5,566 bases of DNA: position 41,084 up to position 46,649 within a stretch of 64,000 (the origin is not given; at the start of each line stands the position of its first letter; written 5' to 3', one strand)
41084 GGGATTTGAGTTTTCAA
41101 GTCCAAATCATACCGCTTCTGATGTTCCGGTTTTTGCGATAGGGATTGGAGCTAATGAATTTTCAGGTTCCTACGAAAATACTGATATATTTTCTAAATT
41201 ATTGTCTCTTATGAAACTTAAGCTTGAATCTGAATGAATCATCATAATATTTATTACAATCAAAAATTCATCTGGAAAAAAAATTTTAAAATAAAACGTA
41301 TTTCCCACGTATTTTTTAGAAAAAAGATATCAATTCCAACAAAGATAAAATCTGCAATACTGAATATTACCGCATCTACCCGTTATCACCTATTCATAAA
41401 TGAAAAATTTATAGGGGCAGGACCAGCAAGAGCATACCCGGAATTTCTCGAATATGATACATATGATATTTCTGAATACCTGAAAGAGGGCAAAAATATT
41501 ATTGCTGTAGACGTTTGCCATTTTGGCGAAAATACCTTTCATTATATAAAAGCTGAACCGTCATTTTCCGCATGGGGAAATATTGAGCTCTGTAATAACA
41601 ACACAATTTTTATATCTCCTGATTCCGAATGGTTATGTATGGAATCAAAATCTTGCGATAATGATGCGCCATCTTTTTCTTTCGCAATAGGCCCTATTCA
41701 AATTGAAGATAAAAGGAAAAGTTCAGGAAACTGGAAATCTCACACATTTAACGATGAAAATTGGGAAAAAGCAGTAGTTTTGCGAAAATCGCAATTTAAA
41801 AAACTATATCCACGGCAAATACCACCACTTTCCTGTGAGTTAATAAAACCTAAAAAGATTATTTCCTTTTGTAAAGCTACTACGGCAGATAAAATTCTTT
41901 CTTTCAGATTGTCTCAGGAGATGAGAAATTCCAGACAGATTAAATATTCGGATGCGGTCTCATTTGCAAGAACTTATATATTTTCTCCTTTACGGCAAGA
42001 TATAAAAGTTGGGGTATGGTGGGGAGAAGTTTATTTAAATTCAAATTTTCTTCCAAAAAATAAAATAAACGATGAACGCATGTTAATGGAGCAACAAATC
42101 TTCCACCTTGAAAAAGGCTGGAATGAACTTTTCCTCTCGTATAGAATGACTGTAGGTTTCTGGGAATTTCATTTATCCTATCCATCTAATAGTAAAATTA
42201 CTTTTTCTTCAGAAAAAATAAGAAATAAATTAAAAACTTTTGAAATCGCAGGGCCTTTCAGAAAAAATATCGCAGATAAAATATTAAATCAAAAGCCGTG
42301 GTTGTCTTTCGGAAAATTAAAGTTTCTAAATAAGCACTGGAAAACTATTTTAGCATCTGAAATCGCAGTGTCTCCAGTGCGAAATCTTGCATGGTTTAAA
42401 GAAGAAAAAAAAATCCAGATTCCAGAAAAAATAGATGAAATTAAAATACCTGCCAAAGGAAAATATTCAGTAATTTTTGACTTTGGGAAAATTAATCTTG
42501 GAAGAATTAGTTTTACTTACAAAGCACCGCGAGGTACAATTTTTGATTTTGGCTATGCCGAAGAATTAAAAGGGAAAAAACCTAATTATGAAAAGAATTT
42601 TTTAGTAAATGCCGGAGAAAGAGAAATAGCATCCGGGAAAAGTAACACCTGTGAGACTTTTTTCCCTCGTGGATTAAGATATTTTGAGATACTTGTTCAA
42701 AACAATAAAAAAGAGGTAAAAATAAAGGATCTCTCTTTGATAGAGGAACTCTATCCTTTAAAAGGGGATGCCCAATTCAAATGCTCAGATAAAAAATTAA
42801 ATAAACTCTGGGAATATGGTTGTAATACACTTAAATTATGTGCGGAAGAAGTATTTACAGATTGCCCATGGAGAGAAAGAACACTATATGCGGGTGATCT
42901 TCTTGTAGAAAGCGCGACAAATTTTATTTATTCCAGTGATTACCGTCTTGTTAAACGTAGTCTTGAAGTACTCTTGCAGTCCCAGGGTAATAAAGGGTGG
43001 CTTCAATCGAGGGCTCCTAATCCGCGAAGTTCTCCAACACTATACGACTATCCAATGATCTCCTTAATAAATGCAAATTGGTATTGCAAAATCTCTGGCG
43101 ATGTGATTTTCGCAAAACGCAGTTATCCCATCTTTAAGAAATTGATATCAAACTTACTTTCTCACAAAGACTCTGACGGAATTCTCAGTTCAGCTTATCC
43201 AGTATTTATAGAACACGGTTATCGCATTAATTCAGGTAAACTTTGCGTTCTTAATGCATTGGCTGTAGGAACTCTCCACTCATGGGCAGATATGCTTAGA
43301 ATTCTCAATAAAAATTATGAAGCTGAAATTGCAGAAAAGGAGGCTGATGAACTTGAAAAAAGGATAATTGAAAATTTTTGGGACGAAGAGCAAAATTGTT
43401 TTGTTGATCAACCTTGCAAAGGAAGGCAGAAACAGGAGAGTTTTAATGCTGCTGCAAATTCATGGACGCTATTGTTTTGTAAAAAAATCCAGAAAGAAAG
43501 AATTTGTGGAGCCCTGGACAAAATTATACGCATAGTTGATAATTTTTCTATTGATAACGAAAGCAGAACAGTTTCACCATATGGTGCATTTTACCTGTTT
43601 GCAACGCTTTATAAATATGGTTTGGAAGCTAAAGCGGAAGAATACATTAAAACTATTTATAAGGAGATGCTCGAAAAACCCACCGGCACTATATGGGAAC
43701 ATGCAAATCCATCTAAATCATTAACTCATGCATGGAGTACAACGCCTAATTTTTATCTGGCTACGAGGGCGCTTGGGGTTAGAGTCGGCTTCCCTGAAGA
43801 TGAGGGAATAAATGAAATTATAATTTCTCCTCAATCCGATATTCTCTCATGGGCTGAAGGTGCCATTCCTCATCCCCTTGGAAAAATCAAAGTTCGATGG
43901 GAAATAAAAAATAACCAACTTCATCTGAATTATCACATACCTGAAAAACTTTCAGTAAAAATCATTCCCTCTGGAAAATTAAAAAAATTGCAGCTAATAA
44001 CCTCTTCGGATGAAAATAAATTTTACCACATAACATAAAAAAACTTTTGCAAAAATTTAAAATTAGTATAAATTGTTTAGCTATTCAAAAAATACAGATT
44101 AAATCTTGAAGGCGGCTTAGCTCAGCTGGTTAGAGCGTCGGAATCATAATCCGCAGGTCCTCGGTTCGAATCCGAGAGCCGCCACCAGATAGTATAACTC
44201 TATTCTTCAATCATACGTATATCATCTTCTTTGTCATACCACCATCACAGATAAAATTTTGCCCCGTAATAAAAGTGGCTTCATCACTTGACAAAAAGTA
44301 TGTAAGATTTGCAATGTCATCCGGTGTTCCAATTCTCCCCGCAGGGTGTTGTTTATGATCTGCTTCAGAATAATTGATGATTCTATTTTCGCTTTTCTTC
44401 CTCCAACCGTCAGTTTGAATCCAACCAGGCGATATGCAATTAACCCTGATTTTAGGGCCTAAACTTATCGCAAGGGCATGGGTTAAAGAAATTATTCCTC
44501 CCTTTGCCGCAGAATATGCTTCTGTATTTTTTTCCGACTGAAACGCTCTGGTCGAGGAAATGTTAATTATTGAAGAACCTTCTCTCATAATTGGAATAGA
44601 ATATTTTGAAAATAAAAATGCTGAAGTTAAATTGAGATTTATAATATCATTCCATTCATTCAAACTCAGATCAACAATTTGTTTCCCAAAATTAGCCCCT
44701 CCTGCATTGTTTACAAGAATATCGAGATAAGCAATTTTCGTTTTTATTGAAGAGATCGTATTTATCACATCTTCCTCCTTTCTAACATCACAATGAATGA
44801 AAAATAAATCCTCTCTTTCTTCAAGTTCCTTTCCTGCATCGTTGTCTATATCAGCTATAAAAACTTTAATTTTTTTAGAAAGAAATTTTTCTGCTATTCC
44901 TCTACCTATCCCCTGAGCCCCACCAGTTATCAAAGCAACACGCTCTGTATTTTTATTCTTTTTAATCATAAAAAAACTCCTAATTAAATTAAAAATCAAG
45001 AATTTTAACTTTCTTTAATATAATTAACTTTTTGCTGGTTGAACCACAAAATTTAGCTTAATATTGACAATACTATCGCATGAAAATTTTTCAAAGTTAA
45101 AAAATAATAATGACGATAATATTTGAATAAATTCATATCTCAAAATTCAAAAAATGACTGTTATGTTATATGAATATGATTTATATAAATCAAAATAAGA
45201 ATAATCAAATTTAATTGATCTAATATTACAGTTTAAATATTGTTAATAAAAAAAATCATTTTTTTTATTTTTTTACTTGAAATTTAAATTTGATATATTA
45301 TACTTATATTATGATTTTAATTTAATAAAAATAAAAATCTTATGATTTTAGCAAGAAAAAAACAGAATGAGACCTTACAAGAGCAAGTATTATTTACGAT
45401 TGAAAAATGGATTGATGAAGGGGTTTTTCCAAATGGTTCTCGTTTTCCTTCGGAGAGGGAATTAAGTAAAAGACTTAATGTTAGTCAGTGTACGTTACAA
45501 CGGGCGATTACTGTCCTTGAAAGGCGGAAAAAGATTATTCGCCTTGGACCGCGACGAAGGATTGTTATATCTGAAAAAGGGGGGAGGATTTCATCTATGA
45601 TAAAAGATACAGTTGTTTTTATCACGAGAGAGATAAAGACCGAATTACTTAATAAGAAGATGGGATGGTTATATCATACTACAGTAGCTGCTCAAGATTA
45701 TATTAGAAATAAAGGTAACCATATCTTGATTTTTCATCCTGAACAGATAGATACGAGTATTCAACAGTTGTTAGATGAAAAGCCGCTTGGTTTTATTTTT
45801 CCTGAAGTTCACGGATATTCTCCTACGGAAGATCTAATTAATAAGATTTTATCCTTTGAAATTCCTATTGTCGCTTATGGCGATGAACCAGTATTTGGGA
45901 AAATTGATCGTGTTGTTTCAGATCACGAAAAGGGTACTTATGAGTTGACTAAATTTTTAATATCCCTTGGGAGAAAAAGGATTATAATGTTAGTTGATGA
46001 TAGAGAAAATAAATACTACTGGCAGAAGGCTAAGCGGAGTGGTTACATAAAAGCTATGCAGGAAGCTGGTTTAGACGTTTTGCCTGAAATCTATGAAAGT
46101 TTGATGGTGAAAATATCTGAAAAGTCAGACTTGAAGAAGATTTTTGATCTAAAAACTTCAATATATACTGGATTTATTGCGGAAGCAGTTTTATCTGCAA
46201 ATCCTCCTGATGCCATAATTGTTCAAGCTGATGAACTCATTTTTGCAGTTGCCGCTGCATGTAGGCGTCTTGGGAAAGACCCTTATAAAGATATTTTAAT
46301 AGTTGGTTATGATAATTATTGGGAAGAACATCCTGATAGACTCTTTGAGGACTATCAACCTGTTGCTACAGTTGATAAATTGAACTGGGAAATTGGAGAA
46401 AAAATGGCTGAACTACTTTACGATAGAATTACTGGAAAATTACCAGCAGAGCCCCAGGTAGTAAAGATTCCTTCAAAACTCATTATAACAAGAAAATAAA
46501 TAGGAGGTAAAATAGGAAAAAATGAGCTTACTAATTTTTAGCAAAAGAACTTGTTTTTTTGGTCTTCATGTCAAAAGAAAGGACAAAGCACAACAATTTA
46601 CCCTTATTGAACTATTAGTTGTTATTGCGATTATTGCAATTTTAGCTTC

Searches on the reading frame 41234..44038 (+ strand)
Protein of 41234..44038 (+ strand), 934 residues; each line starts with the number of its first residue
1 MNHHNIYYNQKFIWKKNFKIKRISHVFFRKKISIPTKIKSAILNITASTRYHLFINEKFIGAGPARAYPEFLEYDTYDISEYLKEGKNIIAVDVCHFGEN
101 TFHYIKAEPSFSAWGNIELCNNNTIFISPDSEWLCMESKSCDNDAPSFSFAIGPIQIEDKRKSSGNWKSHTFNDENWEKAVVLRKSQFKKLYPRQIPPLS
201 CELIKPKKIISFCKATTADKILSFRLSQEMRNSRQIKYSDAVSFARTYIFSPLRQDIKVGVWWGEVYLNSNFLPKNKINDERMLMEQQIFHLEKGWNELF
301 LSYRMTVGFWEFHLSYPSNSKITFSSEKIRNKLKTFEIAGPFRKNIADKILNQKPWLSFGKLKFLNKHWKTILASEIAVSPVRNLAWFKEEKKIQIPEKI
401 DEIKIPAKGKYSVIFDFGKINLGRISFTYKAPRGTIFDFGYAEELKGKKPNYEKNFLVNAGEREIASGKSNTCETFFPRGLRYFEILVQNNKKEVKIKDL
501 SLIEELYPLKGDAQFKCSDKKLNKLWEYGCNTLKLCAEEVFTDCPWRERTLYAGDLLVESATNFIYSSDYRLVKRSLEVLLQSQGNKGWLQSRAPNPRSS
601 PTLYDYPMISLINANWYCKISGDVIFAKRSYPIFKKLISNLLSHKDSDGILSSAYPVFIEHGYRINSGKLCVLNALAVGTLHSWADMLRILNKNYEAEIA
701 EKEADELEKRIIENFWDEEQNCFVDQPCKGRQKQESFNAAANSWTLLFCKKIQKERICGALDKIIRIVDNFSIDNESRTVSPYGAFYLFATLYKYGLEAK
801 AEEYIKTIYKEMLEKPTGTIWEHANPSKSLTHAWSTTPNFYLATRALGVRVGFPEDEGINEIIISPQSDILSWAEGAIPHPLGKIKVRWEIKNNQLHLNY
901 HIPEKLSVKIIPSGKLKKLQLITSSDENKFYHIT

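Call 41: search_protein_families(library=pfam, proteins=[window:41234-44038:+])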
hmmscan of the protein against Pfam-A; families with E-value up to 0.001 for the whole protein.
window:41234-44038:+ (934 aa): 6 families
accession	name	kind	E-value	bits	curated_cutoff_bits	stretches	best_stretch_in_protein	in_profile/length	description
PF17389.8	Bac_rhamnosid6H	-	1.6e-19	70.8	24.5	1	513-838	4-331/339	Bacterial alpha-L-rhamnosidase 6 hairpin glycosidase domain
PF08531.16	Bac_rhamnosid_N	-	8.5e-13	48.9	25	1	37-198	2-167/172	Alpha-L-rhamnosidase N-terminal domain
PF17390.7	Bac_rhamnosid_C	-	1.6e-08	34.7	22.1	1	849-914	2-66/78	Bacterial alpha-L-rhamnosidase C-terminal domain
PF05592.18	Bac_rhamnosid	-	2.5e-06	27.7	22.2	1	412-492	7-90/102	Bacterial alpha-L-rhamnosidase concanavalin-like domain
PF02837.24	Glyco_hydro_2_N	-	6e-05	23.5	28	1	14-101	55-140/169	Glycosyl hydrolases family 2, sugar binding domain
PF01204.24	Trehalase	-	0.00066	19.1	21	0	673-756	309-390/512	Trehalase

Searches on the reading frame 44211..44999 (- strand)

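Call 41: search_protein_families(library=pfam, proteins=[window:44211-44999:-])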
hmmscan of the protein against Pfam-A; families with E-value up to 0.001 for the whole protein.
window:44211-44999:- (262 aa): 4 families
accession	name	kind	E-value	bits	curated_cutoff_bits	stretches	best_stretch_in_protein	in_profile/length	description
PF13561.12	adh_short_C2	-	6.4e-65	219.5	27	1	28-256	3-236/236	Enoyl-(Acyl carrier protein) reductase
PF00106.31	adh_short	-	7e-47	159.9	26.6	1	20-205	1-193/195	short chain dehydrogenase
PF23441.1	SDR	-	2.7e-10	40.5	27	1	70-255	68-255/258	SDR-like rossmann domain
PF01370.27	Epimerase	-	0.00063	19.7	20.9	1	22-86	1-64/240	NAD dependent epimerase/dehydratase family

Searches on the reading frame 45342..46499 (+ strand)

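Call 41: search_protein_families(library=pfam, proteins=[window:45342-46499:+])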
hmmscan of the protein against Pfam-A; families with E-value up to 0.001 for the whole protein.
window:45342-46499:+ (385 aa): 4 families
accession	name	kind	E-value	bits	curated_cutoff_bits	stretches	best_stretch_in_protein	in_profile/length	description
PF13377.12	Peripla_BP_3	-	1.5e-14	54.8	26.5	1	204-382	2-163/167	Periplasmic binding protein-like domain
PF00532.27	Peripla_BP_1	-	3.4e-12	46.9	22.2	1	132-382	41-279/281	Periplasmic binding proteins and sugar binding domain of LacI family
PF00392.27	GntR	-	8.8e-10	38.5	27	1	13-68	2-57/64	Bacterial regulatory proteins, gntR family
PF13407.12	Peripla_BP_4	-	6.7e-05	23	35.1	1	140-366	48-257/258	Periplasmic binding protein domain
